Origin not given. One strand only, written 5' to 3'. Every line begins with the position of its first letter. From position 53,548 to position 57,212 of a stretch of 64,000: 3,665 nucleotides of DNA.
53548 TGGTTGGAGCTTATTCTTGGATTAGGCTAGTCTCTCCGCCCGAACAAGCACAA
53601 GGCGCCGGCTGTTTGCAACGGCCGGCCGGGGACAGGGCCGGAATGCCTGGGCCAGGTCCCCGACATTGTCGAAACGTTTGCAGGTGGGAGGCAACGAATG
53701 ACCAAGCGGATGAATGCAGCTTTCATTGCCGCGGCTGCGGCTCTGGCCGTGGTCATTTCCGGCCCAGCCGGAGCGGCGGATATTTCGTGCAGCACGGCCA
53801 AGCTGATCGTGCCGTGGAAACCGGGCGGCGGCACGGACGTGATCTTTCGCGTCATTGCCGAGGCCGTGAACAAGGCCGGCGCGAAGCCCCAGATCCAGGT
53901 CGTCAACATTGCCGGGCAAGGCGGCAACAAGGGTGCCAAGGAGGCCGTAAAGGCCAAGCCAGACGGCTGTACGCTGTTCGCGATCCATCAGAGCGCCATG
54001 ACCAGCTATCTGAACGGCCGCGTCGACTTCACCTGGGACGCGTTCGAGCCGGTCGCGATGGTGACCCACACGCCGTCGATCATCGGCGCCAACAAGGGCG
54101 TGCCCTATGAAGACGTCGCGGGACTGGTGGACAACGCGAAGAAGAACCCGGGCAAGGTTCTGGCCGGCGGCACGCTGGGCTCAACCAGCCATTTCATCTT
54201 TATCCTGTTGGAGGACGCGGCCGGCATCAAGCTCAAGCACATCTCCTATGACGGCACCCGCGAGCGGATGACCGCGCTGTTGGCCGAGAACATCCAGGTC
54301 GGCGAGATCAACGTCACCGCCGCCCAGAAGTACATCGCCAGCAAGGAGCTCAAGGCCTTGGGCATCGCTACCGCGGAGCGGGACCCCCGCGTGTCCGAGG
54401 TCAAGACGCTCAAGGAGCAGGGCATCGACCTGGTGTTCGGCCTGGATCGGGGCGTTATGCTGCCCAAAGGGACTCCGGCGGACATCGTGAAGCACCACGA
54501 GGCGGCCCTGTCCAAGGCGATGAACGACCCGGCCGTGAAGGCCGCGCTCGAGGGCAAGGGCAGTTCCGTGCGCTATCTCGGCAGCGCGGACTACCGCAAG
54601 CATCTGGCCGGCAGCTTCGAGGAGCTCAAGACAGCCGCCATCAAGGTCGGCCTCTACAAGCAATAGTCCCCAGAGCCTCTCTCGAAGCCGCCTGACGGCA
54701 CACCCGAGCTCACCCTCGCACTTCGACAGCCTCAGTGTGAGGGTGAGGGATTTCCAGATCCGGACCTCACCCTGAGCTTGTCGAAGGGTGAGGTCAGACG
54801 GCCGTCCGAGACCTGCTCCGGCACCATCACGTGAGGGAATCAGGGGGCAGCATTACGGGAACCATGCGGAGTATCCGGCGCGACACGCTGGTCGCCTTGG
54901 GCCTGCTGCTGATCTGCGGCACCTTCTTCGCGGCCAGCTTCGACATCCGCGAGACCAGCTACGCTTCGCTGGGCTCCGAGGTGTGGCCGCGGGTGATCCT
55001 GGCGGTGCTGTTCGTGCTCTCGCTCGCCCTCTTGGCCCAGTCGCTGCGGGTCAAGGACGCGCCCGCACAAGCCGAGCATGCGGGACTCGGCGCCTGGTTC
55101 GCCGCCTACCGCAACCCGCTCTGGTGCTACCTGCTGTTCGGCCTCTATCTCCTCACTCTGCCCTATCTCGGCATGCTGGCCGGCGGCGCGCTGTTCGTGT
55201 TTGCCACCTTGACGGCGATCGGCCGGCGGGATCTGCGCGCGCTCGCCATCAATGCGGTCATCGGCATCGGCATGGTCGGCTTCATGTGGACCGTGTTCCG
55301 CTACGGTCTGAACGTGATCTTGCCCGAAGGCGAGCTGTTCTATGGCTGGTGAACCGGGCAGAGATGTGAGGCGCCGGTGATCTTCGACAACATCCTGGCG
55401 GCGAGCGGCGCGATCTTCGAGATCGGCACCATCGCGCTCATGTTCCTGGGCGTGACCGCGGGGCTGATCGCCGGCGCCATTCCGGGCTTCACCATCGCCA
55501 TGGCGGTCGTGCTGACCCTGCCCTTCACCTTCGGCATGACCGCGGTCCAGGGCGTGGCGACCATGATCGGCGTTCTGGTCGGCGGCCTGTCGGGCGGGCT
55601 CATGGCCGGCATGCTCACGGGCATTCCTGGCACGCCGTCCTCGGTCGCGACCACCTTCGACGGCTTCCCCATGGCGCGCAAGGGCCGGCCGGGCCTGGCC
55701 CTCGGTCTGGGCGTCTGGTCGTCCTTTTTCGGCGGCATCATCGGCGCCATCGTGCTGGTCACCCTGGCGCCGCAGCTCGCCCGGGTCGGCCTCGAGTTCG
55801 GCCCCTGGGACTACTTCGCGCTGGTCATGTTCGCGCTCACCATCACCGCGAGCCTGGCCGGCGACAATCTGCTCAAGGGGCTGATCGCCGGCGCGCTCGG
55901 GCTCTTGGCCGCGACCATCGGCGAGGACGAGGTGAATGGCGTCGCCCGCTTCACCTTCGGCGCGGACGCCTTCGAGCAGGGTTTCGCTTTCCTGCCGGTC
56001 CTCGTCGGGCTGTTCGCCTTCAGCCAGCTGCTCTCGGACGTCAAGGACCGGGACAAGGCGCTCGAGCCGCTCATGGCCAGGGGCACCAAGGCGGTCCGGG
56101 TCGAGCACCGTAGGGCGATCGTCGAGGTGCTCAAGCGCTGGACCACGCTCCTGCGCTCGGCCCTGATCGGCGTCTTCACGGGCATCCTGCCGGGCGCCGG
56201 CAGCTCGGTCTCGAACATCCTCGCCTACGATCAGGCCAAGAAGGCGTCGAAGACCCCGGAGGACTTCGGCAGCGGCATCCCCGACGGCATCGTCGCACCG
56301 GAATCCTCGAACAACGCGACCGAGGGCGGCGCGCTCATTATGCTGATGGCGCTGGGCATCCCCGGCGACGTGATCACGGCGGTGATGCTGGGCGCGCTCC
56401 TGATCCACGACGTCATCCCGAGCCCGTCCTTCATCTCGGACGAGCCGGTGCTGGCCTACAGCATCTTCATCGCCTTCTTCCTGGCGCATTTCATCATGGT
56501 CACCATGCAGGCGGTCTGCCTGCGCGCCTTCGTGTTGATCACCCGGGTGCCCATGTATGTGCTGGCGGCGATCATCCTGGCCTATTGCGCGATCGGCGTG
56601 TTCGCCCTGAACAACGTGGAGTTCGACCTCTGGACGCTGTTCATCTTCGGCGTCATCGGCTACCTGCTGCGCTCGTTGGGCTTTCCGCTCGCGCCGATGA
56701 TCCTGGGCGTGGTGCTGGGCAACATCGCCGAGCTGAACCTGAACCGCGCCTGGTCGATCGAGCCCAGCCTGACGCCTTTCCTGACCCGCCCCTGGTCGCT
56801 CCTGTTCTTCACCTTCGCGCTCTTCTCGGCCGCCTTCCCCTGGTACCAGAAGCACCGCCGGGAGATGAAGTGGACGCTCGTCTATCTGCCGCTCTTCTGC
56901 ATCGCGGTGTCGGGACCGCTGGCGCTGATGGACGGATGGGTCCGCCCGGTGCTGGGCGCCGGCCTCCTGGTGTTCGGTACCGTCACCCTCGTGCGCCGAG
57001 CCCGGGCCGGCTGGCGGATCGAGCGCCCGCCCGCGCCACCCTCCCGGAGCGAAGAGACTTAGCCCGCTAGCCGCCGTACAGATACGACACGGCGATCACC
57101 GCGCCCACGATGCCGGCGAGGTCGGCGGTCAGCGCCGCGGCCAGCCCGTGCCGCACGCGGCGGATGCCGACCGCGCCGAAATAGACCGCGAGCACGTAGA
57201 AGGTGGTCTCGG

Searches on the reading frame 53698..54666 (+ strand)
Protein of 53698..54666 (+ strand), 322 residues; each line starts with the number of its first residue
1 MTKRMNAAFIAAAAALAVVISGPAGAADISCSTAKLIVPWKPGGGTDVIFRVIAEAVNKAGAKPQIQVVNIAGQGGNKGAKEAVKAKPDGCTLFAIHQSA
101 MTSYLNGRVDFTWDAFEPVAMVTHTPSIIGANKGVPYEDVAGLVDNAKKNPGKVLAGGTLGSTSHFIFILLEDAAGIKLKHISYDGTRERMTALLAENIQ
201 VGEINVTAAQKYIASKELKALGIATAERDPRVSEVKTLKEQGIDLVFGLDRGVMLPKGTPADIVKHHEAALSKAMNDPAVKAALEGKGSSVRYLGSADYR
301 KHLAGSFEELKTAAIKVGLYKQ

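Call 5: search_protein_families(library=pfam, proteins=[window:53698-54666:+], max_evalue=0.01)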
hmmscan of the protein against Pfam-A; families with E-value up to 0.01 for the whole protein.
window:53698-54666:+ (322 aa): 1 family
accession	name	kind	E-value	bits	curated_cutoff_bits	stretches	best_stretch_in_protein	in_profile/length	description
PF03401.19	TctC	-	5.7e-36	124.9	27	1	49-308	1-263/274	Tripartite tricarboxylate transporter family receptor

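Call 6: search_protein_families(library=ncbifam, proteins=[window:53698-54666:+], max_evalue=0.01)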
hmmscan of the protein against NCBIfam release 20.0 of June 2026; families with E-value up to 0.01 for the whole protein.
window:53698-54666:+ (322 aa): 0 families

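Call 47: search_solved_structures(query=window:53698-54666:+, max_evalue=0.00001)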
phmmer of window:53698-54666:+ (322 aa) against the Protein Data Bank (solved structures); distinct sequences matched with E-value up to 0.00001: 11.
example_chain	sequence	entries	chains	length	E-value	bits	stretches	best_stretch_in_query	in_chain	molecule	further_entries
25hk_A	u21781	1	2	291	1.1e-33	120.3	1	26-291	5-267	Tripartite tricarboxylate transporter substrate binding protein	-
8hkb_A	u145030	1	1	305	8e-33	117.5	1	33-292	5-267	Periplasmic terephthalate binding protein (TBP)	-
4x9t_A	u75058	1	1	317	7e-32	114.4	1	34-294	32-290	Uncharacterized protein UPF0065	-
8hka_A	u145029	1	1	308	8e-32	114.2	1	34-292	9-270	Periplasmic terephthalate binding protein (TBP)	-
2dvz_A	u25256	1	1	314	8.5e-32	114.1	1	25-301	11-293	Putative exported protein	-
8hk9_D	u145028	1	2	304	9.3e-32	114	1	34-292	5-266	Periplasmic terephthalate binding protein (TBP)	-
2f5x_A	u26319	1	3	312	2e-28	103.1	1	35-291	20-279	BugD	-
6hke_A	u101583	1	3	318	9.5e-24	87.7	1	28-289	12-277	Possible TctC subunit of the Tripartite Tricarboxylate Transport(TTT) Family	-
7ndr_A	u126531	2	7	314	2e-23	86.6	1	33-281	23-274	Tripartite tricarboxylate transporter substrate binding protein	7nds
5oei_A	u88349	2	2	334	3.2e-22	82.7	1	33-279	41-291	Uncharacterized protein family UPF0065:Tat pathway signal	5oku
2qpq_A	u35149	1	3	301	1.9e-20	76.9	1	33-317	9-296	protein Bug27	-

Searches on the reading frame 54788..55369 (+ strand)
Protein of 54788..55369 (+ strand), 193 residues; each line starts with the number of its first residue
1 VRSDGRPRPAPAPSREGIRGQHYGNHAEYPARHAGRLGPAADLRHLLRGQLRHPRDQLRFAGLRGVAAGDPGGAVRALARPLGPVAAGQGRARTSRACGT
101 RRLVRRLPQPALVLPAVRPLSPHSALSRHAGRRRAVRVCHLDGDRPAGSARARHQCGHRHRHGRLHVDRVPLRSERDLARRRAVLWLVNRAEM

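Call 5: search_protein_families(library=pfam, proteins=[window:54788-55369:+], max_evalue=0.01)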
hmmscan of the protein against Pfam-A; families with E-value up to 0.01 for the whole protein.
window:54788-55369:+ (193 aa): 0 families

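Call 6: search_protein_families(library=ncbifam, proteins=[window:54788-55369:+], max_evalue=0.01)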
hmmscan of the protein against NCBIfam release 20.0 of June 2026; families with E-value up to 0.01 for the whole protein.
window:54788-55369:+ (193 aa): 0 families

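Call 19: search_protein_families(library=pfam, proteins=[window:54831-55352:+], max_evalue=0.01)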
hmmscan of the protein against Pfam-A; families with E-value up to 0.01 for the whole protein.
window:54831-55352:+ (173 aa): 1 family
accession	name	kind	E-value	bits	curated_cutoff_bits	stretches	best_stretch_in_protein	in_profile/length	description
PF07331.16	TctB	-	5.6e-16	59.4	29.1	1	20-165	2-137/137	Tripartite tricarboxylate transporter TctB family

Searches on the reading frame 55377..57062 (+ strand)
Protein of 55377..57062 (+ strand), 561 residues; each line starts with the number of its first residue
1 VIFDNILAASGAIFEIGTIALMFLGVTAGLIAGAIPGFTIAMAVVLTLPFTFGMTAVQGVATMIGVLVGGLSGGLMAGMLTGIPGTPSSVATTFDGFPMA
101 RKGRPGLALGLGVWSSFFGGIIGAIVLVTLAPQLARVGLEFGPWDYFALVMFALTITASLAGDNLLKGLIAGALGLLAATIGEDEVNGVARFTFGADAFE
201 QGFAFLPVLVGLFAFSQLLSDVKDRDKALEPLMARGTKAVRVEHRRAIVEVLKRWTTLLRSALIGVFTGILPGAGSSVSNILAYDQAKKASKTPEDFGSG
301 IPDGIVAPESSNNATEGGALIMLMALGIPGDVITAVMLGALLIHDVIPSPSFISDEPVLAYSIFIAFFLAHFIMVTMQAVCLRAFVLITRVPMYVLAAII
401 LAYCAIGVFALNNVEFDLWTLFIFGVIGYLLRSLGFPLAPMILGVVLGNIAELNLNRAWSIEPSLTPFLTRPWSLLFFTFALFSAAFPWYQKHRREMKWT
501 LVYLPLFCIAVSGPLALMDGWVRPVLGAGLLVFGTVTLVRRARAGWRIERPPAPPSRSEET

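Call 5: search_protein_families(library=pfam, proteins=[window:55377-57062:+], max_evalue=0.01)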
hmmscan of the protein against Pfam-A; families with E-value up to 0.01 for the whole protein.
window:55377-57062:+ (561 aa): 1 family
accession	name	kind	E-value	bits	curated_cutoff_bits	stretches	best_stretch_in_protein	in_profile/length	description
PF01970.21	TctA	-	9.2e-136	453.2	28.9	1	19-443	1-423/423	Tripartite tricarboxylate transporter TctA family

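Call 6: search_protein_families(library=ncbifam, proteins=[window:55377-57062:+], max_evalue=0.01)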
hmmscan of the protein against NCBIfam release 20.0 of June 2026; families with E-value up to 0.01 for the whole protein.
window:55377-57062:+ (561 aa): 0 families
